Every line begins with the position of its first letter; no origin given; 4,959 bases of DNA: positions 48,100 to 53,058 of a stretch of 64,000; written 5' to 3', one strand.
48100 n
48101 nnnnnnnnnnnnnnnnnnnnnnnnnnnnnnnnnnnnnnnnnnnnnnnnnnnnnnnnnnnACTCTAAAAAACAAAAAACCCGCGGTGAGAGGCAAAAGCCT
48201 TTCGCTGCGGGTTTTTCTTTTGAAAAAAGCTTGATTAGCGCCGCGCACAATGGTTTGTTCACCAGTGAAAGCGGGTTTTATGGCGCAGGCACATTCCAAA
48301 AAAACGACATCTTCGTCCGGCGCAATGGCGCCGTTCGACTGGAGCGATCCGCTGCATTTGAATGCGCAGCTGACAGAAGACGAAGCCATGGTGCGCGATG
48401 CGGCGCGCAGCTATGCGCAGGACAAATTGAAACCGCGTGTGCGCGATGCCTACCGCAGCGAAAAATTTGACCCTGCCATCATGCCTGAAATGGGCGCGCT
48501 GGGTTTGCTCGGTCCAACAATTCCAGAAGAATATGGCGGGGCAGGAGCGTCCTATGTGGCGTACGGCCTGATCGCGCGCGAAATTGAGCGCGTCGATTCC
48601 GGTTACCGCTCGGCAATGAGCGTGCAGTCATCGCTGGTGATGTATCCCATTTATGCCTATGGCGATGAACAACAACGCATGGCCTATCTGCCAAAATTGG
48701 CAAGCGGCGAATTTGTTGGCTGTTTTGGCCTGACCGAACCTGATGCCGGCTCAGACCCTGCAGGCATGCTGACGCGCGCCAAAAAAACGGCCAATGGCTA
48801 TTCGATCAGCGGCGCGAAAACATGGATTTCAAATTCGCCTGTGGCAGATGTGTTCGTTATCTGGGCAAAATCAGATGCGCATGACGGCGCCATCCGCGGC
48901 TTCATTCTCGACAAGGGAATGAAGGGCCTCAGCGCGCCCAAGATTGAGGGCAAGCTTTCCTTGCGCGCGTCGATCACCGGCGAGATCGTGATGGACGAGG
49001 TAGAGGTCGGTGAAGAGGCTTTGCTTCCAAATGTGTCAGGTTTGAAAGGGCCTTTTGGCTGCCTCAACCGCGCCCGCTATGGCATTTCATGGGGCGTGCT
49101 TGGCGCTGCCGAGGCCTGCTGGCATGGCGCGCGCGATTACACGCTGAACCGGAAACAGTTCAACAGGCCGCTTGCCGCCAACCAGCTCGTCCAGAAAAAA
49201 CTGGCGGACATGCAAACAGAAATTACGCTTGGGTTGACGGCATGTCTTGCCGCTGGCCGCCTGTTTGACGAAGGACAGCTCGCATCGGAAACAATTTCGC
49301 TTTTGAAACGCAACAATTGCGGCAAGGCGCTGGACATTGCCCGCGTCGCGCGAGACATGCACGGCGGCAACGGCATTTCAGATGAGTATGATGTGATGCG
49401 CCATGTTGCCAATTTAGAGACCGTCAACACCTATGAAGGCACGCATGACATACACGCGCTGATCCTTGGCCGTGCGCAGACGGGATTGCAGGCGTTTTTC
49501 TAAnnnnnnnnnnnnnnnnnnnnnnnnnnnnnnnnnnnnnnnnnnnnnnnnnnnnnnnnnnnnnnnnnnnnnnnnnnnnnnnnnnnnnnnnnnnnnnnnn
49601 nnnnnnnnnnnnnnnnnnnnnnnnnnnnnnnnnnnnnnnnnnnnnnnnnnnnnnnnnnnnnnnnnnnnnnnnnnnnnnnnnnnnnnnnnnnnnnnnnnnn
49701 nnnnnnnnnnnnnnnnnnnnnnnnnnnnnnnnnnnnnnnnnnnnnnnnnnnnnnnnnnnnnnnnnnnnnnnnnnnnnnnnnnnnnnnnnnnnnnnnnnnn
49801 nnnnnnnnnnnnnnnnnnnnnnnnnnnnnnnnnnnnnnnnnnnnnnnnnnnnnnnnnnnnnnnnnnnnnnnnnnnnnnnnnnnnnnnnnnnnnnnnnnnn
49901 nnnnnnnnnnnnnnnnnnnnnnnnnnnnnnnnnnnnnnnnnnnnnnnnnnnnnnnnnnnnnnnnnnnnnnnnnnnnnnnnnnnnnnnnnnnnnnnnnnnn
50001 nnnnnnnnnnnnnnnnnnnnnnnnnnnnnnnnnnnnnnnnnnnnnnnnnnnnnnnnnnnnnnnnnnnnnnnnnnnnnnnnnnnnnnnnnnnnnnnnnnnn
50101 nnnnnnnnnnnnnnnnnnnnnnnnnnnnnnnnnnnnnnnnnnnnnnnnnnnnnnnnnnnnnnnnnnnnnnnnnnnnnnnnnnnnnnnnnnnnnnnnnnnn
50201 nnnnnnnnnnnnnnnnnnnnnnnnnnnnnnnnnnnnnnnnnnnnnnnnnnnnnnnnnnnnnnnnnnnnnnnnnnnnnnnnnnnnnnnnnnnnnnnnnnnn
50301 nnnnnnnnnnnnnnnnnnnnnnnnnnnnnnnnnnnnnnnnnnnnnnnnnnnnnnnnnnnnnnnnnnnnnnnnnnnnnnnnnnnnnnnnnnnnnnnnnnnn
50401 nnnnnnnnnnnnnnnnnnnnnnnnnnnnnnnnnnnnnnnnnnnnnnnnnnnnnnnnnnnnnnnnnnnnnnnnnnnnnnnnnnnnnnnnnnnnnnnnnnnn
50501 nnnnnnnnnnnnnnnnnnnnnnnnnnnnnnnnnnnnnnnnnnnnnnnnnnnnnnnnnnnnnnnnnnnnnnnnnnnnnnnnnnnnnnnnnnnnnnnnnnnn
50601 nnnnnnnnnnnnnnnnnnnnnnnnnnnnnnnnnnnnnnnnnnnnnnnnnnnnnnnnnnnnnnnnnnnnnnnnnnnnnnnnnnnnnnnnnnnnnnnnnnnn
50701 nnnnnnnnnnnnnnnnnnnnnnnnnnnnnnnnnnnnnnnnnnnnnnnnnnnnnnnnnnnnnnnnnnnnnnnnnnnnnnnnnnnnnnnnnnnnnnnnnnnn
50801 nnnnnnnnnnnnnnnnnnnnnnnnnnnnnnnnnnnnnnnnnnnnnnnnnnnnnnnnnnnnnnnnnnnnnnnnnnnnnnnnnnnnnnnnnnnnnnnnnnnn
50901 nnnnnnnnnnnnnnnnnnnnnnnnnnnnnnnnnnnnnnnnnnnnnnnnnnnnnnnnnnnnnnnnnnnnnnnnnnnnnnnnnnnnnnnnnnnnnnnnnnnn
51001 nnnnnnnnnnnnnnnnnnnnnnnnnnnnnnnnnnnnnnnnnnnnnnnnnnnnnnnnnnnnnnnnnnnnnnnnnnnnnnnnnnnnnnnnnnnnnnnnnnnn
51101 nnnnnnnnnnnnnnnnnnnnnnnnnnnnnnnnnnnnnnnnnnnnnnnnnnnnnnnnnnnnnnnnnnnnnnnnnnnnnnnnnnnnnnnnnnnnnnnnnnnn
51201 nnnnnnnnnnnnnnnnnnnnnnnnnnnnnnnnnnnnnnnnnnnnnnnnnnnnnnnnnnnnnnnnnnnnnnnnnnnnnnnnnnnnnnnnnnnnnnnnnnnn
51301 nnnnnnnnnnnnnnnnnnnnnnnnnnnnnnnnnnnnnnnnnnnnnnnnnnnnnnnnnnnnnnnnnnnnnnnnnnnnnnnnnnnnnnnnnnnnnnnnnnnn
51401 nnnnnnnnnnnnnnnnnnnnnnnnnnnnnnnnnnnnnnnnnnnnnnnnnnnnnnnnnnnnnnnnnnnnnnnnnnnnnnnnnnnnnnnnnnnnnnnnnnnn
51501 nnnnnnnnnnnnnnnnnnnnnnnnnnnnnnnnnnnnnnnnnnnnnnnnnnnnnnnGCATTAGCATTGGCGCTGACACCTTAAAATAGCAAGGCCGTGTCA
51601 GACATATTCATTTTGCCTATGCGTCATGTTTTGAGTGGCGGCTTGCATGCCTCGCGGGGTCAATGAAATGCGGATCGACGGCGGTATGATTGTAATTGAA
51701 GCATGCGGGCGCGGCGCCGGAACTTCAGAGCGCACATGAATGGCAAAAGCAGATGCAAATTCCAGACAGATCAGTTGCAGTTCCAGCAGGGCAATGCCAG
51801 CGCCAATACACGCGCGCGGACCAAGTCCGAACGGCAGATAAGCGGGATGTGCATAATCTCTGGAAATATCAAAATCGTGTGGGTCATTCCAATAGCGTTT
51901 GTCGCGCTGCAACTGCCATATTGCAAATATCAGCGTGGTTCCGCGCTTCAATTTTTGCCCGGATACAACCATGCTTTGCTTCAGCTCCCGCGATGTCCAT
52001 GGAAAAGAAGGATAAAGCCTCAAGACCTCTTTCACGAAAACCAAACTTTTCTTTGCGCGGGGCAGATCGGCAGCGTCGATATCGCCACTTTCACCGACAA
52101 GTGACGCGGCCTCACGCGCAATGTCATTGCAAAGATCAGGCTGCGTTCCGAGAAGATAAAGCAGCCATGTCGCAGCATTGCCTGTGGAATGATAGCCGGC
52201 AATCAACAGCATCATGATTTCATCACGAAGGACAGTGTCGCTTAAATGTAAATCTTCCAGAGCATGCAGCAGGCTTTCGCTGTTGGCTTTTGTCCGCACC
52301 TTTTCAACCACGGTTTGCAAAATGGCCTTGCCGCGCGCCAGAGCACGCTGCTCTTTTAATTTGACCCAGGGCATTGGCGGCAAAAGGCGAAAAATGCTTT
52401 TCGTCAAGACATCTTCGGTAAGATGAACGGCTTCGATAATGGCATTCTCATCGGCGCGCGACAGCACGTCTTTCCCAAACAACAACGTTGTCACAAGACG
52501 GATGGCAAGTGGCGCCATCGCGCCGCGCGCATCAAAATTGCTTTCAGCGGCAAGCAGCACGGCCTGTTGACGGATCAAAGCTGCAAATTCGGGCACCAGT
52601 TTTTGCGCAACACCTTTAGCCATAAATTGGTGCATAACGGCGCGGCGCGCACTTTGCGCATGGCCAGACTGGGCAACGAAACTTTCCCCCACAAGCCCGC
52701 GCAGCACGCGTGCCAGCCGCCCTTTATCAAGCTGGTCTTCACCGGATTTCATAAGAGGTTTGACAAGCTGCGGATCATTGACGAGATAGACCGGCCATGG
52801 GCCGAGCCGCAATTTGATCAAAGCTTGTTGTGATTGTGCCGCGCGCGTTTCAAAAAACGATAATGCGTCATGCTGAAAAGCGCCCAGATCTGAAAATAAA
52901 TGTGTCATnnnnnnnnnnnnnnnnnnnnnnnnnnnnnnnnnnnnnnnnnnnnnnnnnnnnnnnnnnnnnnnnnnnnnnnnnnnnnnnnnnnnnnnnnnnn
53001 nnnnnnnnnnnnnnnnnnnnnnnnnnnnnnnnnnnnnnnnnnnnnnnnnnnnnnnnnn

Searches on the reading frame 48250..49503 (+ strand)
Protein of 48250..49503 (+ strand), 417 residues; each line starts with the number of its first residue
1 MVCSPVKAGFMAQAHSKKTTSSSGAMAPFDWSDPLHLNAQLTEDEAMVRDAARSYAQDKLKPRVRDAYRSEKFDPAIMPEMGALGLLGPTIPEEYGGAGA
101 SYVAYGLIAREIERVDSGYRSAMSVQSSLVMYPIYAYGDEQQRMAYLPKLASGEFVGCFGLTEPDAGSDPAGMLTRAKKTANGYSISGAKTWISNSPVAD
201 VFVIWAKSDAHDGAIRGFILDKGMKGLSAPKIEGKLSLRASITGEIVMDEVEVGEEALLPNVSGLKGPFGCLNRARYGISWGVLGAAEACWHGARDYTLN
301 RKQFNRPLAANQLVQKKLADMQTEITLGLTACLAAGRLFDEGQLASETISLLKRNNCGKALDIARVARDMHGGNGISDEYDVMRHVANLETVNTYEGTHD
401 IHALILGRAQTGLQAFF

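Call 17: search_protein_families(library=pfam, proteins=[window:48250-49503:+], max_evalue=0.001)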
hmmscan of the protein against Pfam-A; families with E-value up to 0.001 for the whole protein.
window:48250-49503:+ (417 aa): 4 families
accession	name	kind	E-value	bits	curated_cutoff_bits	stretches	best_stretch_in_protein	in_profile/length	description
PF02771.21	Acyl-CoA_dh_N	-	1.5e-38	132.1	22.9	1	42-154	1-113/113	Acyl-CoA dehydrogenase, N-terminal domain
PF00441.29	Acyl-CoA_dh_1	-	6.8e-28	98.1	22.4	1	265-409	4-148/150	Acyl-CoA dehydrogenase, C-terminal domain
PF02770.24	Acyl-CoA_dh_M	-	7.9e-22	77.7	33.3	1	158-251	1-97/97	Acyl-CoA dehydrogenase, middle domain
PF08028.16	Acyl-CoA_dh_2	-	3.9e-07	30.9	22.7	1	278-398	2-132/134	Acyl-CoA dehydrogenase, C-terminal domain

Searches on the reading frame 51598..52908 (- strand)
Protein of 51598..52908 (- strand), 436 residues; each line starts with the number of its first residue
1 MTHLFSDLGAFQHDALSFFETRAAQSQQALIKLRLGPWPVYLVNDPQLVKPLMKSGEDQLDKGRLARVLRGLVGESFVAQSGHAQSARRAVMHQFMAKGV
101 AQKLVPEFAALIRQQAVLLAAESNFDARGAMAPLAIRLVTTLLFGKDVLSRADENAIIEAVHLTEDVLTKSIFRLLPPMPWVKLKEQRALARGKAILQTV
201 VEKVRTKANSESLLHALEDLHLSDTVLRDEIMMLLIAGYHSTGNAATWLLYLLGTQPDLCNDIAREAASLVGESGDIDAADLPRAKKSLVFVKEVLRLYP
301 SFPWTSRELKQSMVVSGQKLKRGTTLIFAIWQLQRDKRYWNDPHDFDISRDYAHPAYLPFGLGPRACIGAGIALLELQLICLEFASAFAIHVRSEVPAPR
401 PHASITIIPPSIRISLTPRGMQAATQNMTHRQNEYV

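Call 17: search_protein_families(library=pfam, proteins=[window:51598-52908:-], max_evalue=0.001)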
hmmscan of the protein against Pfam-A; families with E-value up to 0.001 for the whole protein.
window:51598-52908:- (436 aa): 1 family
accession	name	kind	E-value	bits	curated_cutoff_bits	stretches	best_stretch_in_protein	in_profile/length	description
PF00067.27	p450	-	6.3e-48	164.1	22.8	1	21-413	27-459/462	Cytochrome P450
